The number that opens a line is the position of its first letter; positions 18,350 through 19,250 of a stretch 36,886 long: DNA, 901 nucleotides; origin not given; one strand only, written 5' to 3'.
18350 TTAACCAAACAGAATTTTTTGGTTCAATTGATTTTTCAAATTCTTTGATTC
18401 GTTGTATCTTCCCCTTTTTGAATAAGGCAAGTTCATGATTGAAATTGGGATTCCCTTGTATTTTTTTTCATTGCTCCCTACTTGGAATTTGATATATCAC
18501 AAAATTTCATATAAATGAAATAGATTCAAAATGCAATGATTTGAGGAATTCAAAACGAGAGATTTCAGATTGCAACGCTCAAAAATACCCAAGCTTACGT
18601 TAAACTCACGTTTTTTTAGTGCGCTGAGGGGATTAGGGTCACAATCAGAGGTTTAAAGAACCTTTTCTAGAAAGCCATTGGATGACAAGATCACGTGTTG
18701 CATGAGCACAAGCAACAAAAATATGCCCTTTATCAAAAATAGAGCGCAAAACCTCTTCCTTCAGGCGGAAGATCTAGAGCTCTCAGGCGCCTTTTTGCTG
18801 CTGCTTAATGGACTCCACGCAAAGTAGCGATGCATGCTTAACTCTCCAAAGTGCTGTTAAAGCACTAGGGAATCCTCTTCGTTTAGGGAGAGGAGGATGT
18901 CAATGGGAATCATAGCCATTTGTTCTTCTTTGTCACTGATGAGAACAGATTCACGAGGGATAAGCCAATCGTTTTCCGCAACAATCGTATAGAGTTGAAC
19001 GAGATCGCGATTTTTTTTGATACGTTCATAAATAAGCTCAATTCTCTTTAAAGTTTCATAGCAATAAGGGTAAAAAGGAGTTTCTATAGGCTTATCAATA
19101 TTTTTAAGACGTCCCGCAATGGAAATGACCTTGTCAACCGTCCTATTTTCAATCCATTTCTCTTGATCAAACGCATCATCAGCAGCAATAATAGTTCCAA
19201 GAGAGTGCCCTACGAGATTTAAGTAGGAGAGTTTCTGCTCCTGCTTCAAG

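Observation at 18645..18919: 167-bp IS200/IS605-like miniature element precisely splits a lipase-like gene; excision restores the frame and the catalytic GH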

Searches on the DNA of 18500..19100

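Call 27: search_rna_families(source=window, start=18500, end=19100, threshold=evalue, max_evalue=10)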
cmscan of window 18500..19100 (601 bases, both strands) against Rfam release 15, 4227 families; matches with E-value up to 10: 4.
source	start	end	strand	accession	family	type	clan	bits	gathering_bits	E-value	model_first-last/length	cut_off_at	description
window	18840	18912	+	RF02213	ZFAT-AS1_3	Gene; lncRNA;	-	15.1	70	0.84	1-80/80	no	ZFAT antisense RNA 1 conserved region 3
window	18551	18601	+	RF01726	SAM-II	Cis-reg; riboswitch;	-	15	44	5.1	1-60/60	no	SAM-II riboswitch aptamer (SAM-II long loop)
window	18563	18692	-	RF02168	PVT1_5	Gene; lncRNA;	-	14.7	60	7.4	1-133/133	no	Pvt1 oncogene conserved region 5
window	18579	18697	-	RF02150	MESTIT1_3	Gene; lncRNA;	-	13.2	60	3.5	1-99/99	no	MEST intronic transcript 1, antisense RNA conserved region 3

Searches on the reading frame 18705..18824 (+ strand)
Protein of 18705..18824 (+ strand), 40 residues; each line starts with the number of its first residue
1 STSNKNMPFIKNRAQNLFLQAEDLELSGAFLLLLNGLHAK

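Call 30: search_protein_families(library=ncbifam, proteins=[window:18705-18824:+], max_evalue=10)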
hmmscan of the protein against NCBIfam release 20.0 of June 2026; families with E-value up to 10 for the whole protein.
seq(40 aa): 0 families
